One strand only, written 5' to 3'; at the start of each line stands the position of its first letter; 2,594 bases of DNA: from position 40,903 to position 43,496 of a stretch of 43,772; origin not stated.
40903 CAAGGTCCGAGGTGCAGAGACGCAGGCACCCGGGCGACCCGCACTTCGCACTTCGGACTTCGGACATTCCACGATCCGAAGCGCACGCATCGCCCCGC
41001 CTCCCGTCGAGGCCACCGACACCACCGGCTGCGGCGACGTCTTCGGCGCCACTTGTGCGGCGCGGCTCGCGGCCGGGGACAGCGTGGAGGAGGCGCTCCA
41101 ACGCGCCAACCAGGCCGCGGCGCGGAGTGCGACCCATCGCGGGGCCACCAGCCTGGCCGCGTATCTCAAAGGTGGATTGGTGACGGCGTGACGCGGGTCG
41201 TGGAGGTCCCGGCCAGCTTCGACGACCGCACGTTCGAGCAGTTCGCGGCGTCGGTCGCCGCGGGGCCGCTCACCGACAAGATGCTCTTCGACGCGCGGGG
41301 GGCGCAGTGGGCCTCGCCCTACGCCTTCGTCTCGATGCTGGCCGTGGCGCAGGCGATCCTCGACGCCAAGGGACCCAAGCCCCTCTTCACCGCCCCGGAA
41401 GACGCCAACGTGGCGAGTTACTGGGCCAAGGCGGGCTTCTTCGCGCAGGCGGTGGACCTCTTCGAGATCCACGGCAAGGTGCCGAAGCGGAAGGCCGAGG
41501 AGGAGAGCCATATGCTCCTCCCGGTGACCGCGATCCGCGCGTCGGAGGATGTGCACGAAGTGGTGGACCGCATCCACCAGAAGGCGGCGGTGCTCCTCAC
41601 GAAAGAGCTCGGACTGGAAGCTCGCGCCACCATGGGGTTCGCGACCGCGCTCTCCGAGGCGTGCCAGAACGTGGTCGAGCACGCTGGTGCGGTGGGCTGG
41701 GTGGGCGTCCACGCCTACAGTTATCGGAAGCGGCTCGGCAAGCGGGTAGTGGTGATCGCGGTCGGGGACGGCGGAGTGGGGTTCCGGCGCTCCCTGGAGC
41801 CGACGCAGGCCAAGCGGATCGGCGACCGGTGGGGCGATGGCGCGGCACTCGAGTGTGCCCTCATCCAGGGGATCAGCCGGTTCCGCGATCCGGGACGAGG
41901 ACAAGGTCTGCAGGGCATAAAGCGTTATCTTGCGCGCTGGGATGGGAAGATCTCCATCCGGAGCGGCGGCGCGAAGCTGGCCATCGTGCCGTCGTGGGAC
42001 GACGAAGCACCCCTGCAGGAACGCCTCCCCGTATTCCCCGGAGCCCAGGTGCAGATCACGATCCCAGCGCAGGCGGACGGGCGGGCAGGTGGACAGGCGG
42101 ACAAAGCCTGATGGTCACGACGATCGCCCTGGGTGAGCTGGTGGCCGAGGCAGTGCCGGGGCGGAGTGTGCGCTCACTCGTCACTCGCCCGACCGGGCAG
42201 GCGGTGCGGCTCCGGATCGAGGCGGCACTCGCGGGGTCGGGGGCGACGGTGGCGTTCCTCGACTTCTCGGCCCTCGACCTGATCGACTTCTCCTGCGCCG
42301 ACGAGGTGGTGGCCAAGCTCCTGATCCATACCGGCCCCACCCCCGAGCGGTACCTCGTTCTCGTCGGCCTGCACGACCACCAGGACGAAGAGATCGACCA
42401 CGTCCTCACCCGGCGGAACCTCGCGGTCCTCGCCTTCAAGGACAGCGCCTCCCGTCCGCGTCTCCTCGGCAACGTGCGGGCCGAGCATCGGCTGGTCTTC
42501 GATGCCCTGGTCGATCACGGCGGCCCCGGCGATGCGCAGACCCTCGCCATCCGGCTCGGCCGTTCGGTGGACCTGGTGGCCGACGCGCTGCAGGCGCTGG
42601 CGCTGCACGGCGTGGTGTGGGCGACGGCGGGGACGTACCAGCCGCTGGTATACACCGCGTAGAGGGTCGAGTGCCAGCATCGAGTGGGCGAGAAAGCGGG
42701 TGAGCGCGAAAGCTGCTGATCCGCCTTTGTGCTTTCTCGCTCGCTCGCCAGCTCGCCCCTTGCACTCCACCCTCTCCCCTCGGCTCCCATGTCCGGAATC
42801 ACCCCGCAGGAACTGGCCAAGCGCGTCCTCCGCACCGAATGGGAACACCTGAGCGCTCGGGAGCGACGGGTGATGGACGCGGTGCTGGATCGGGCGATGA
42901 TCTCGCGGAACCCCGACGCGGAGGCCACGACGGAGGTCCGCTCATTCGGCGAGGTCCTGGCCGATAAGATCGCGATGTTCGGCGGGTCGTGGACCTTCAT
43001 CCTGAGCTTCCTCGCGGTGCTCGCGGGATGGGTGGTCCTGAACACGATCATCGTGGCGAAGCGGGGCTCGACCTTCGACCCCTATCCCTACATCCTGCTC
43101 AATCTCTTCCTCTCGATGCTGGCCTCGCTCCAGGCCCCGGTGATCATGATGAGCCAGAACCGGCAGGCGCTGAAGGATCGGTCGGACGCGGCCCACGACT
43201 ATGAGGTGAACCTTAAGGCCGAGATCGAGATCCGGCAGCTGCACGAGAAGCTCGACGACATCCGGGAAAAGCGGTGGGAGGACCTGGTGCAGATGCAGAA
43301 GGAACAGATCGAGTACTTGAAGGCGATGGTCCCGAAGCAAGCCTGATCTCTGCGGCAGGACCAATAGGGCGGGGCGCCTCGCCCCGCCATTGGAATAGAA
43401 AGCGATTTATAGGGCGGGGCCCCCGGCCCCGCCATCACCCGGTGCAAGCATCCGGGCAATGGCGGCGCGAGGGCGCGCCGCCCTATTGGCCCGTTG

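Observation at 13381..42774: Dispersed class of hairpins whose arms are tandem arrays of a 7-9 nt unit, with a different unit at most loci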

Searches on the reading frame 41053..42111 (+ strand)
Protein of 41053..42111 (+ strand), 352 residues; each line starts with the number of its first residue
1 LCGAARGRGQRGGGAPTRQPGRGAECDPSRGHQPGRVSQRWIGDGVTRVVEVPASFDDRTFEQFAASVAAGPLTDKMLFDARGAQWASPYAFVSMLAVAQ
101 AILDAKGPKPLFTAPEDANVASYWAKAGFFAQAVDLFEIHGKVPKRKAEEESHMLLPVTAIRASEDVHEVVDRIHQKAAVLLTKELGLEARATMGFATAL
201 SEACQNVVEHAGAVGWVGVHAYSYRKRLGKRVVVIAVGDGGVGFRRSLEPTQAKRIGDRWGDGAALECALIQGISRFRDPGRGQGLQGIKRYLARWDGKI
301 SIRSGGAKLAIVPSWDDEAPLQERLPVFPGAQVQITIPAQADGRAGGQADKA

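Call 19: search_protein_families(library=pfam, proteins=[window:41053-42111:+])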
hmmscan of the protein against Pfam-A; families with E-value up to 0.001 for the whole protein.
window:41053-42111:+ (352 aa): 2 families
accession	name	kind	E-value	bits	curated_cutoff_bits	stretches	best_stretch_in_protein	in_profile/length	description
PF02518.31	HATPase_c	-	6.9e-06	26.9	26.4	1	196-305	6-96/111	Histidine kinase-, DNA gyrase B-, and HSP90-like ATPase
PF13581.12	HATPase_c_2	-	0.00039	20.9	27.4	1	174-254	11-89/127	Histidine kinase-like ATPase domain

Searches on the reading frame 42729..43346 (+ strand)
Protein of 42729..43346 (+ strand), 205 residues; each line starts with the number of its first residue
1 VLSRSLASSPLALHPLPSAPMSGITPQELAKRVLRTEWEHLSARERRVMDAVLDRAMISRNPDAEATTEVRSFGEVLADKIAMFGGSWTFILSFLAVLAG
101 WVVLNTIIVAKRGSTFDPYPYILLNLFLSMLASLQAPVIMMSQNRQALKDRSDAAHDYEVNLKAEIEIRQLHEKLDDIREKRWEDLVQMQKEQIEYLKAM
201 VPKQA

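Call 19: search_protein_families(library=pfam, proteins=[window:42729-43346:+])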
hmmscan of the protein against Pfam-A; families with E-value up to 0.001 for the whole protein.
window:42729-43346:+ (205 aa): 1 family
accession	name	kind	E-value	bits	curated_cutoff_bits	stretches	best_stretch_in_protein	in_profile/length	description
PF06210.16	DUF1003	-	3e-39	133.8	27.4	1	85-186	1-100/103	Protein of unknown function (DUF1003)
